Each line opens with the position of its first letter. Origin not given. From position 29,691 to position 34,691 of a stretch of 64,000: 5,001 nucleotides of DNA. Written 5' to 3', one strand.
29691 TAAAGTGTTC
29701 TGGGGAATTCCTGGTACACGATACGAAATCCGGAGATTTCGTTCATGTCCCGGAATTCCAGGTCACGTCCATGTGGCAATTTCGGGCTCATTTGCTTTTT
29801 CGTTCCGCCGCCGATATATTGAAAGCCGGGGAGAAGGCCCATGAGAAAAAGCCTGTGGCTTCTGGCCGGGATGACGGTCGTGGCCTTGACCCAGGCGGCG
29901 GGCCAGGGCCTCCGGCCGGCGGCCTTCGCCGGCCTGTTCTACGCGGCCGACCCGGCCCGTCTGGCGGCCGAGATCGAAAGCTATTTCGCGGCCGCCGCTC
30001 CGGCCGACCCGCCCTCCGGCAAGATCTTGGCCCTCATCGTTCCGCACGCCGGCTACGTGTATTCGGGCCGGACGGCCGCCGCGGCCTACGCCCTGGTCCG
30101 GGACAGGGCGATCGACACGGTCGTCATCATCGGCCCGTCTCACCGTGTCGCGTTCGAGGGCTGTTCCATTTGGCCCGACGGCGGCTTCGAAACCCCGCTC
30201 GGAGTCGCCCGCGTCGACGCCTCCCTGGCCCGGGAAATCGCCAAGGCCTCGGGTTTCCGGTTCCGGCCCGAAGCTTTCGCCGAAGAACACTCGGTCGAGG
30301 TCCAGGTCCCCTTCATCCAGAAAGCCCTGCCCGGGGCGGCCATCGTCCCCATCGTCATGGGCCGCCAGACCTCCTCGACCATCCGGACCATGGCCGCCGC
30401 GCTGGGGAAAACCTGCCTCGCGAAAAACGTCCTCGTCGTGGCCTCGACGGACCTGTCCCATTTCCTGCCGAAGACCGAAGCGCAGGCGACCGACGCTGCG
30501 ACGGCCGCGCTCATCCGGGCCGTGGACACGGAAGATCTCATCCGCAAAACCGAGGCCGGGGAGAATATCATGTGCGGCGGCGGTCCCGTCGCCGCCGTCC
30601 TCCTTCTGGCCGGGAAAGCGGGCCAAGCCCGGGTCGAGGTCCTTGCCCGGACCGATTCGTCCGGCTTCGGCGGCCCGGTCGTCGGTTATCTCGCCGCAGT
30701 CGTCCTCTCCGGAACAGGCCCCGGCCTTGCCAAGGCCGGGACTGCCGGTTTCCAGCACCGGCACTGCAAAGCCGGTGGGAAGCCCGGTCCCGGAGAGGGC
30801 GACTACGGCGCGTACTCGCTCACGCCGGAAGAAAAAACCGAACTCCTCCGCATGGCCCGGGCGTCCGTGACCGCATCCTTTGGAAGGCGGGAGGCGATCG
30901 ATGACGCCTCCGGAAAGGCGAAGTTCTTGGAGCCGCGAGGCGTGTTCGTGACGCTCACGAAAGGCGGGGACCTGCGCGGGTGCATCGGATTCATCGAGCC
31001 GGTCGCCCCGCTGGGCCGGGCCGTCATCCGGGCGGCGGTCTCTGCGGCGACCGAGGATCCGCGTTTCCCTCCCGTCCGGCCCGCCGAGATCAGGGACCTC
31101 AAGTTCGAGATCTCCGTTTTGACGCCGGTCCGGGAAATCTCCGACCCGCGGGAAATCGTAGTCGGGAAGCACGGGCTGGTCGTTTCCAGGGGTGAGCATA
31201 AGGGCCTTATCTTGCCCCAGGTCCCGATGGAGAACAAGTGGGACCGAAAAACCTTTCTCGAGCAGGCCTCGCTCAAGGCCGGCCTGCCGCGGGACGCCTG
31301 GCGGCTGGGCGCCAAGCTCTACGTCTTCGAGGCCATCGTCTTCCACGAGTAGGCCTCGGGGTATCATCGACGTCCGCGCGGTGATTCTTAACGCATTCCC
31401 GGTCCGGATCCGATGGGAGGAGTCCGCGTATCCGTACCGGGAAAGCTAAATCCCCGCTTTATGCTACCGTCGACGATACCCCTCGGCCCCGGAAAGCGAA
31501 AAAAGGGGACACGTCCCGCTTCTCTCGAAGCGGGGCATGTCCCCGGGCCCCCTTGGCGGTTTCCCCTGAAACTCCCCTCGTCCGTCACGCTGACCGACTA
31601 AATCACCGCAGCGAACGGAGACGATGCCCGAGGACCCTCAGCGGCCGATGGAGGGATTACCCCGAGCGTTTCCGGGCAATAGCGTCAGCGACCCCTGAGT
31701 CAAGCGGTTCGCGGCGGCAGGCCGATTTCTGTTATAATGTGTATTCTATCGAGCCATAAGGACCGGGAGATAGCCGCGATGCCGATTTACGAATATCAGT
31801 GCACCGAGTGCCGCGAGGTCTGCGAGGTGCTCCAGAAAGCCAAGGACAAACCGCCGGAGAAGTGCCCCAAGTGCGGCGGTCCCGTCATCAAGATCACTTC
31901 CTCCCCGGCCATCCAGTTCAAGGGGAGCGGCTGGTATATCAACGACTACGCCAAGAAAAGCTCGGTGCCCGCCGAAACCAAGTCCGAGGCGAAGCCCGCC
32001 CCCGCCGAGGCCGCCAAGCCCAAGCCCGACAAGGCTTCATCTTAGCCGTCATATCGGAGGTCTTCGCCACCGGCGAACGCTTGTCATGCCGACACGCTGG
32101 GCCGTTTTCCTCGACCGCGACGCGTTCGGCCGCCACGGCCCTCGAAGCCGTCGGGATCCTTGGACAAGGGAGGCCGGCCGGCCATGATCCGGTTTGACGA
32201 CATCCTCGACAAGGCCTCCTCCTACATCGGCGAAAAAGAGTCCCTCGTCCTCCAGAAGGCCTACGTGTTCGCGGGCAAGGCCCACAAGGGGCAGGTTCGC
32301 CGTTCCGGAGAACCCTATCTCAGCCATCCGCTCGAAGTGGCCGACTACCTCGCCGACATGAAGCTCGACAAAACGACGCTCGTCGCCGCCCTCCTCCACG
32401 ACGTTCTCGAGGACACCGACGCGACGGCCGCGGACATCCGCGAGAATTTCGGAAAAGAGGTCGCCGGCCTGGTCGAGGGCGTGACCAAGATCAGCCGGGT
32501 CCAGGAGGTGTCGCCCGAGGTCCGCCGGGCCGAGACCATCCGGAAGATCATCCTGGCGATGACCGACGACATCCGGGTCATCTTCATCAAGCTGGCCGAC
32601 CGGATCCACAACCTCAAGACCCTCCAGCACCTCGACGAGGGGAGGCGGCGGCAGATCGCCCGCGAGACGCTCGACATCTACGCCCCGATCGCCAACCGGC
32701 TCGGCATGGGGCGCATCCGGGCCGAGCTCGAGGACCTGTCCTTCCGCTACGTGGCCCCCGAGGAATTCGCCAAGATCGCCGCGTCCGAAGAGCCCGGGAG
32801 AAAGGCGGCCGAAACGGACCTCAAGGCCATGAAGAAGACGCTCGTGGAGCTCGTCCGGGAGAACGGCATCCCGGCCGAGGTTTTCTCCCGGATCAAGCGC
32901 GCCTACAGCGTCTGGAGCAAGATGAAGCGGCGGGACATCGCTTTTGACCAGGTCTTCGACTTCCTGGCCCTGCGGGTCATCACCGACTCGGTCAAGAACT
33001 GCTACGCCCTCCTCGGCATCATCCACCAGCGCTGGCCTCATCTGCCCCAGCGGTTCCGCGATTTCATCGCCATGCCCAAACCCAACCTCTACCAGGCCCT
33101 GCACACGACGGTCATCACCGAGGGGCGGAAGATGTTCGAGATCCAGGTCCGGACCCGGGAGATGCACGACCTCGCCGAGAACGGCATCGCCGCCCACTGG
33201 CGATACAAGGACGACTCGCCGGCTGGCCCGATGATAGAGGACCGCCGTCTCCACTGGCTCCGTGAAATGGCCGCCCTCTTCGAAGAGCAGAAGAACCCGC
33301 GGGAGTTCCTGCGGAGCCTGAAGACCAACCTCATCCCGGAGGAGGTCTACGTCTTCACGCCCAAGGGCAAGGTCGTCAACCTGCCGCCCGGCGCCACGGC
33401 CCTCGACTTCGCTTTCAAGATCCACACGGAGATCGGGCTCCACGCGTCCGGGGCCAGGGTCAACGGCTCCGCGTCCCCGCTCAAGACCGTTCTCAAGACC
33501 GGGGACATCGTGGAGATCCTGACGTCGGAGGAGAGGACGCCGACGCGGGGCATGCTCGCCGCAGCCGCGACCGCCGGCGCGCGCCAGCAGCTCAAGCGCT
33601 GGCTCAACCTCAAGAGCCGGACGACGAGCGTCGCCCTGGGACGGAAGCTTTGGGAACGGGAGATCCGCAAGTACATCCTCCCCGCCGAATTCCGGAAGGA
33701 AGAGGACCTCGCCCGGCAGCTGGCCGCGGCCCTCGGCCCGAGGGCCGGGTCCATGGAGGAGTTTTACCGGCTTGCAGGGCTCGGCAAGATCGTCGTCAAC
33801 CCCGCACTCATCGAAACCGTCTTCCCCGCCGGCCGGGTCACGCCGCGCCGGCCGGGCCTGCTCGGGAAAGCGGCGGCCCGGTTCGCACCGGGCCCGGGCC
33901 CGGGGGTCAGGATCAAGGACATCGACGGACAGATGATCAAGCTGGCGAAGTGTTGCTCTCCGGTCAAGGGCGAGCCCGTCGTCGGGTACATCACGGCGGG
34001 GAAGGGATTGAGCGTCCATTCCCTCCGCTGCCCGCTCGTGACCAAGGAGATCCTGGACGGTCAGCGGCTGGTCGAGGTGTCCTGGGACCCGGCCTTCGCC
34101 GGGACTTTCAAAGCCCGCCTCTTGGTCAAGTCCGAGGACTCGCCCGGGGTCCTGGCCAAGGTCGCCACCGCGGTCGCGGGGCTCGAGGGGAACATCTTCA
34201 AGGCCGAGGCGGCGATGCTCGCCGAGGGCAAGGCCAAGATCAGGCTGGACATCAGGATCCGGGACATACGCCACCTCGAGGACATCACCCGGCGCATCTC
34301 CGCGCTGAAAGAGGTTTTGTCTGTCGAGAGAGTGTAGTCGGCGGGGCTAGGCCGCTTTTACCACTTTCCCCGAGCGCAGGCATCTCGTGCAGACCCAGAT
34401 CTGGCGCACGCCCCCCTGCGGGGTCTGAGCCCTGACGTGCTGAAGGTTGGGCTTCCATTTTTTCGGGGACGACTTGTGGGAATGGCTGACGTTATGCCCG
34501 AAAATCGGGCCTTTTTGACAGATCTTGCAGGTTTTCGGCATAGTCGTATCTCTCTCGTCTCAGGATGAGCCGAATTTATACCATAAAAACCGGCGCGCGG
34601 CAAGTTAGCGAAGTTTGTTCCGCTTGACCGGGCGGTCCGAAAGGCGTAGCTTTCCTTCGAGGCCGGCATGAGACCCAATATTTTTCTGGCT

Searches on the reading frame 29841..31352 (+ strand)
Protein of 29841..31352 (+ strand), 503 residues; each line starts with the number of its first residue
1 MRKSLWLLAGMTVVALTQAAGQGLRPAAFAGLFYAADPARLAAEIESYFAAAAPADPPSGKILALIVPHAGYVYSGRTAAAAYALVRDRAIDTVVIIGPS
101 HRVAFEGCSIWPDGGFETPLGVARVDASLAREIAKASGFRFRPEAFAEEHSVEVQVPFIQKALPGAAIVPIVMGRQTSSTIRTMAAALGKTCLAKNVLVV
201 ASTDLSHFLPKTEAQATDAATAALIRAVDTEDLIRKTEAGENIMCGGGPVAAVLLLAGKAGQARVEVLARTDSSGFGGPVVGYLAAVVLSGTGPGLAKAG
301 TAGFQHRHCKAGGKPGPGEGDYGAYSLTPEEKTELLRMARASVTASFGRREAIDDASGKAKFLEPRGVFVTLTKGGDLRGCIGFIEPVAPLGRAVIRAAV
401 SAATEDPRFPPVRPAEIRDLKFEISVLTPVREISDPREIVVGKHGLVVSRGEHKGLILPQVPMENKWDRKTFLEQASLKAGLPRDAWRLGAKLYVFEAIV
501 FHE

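Call 11: search_protein_families(library=pfam, proteins=[window:29841-31352:+])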
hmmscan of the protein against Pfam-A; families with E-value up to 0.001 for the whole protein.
window:29841-31352:+ (503 aa): 2 families
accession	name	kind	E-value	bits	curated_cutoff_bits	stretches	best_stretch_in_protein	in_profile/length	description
PF01875.22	Memo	-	1.2e-57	195.6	27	1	27-286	2-268/269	Memo-like protein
PF01871.22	AMMECR1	-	2.9e-53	180.3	25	1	337-501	2-168/168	AMMECR1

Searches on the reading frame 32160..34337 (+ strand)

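Call 61: search_protein_families(library=pfam, proteins=[window:32160-34337:+], max_evalue=0.00001)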
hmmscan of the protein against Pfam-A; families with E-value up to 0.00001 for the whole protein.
window:32160-34337:+ (725 aa): 5 families
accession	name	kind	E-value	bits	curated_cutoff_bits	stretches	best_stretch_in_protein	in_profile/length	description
PF13328.12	HD_4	-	2.9e-51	173.7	27.2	1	34-183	1-155/156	HD domain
PF04607.23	RelA_SpoT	-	1.2e-38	132.3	27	1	243-352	1-111/113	Region found in RelA / SpoT proteins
PF02824.27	TGS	-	1.6e-20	73.3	22.2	1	396-455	1-60/60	TGS domain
PF13291.12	ACT_4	-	1.2e-13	52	27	1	648-724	3-80/80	ACT domain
PF01966.28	HD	-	2.1e-11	44.6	22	1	53-151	1-115/116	HD domain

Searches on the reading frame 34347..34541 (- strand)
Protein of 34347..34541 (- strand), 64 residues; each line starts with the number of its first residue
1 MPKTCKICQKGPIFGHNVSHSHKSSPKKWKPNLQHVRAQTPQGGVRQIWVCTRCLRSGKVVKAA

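Call 65: search_protein_families(library=pfam, proteins=[window:34347-34541:-], max_evalue=0.001)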
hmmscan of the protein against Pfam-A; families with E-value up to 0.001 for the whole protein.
window:34347-34541:- (64 aa): 1 family
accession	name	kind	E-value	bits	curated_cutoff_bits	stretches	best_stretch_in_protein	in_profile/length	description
PF00830.24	Ribosomal_L28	-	5.3e-20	71.6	27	1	3-59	1-58/60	Ribosomal L28 family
